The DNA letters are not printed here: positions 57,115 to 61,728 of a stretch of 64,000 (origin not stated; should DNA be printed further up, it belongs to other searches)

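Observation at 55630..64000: Tandem giant surface lipoproteins sharing a 100% identical 891-bp 5' cassette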

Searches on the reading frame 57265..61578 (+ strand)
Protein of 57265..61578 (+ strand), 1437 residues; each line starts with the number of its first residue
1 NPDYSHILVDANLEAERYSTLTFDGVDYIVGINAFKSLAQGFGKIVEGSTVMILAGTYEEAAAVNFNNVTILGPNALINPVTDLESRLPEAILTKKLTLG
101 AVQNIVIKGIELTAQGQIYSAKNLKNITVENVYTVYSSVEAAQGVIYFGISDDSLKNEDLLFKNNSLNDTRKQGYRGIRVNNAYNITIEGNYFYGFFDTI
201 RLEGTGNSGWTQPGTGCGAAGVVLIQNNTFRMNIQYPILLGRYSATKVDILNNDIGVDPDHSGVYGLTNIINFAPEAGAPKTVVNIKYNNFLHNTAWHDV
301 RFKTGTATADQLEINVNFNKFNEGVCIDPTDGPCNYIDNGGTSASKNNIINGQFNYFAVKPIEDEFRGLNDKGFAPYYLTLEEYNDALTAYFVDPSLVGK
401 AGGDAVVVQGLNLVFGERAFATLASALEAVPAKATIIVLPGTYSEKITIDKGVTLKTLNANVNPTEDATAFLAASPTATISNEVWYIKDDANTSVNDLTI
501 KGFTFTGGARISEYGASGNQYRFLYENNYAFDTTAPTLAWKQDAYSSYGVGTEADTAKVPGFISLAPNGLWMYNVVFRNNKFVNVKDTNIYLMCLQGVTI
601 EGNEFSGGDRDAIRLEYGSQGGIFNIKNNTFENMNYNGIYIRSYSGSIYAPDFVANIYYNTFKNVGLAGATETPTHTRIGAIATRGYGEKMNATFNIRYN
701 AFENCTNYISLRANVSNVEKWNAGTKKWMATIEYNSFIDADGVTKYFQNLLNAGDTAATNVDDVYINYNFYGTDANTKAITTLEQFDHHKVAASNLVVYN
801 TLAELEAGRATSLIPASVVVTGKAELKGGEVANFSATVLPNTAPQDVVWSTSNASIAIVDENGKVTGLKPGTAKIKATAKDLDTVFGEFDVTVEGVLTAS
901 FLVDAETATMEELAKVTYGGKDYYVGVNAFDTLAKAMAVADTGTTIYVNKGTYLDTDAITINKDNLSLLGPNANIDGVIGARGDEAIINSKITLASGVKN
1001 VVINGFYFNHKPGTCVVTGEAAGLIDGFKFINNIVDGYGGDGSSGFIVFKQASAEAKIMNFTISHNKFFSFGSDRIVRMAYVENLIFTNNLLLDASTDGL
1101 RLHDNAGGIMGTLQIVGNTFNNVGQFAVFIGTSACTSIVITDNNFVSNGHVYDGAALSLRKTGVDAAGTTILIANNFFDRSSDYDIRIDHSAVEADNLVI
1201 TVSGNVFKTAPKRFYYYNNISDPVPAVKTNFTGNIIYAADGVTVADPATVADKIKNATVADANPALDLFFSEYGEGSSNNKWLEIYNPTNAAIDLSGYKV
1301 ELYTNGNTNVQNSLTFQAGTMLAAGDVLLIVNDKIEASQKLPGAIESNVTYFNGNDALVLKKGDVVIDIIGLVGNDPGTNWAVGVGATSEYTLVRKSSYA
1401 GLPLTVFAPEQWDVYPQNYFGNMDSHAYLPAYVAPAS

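Call 43: search_solved_structures(query=window:57265-61578:+, max_evalue=0.01)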
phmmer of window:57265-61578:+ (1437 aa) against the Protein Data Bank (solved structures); distinct sequences matched with E-value up to 0.01: 1.
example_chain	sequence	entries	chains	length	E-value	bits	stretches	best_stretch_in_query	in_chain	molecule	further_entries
7quz_AAA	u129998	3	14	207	3.6e-06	28.3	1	814-894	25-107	Beta-1,3-glucanase bglH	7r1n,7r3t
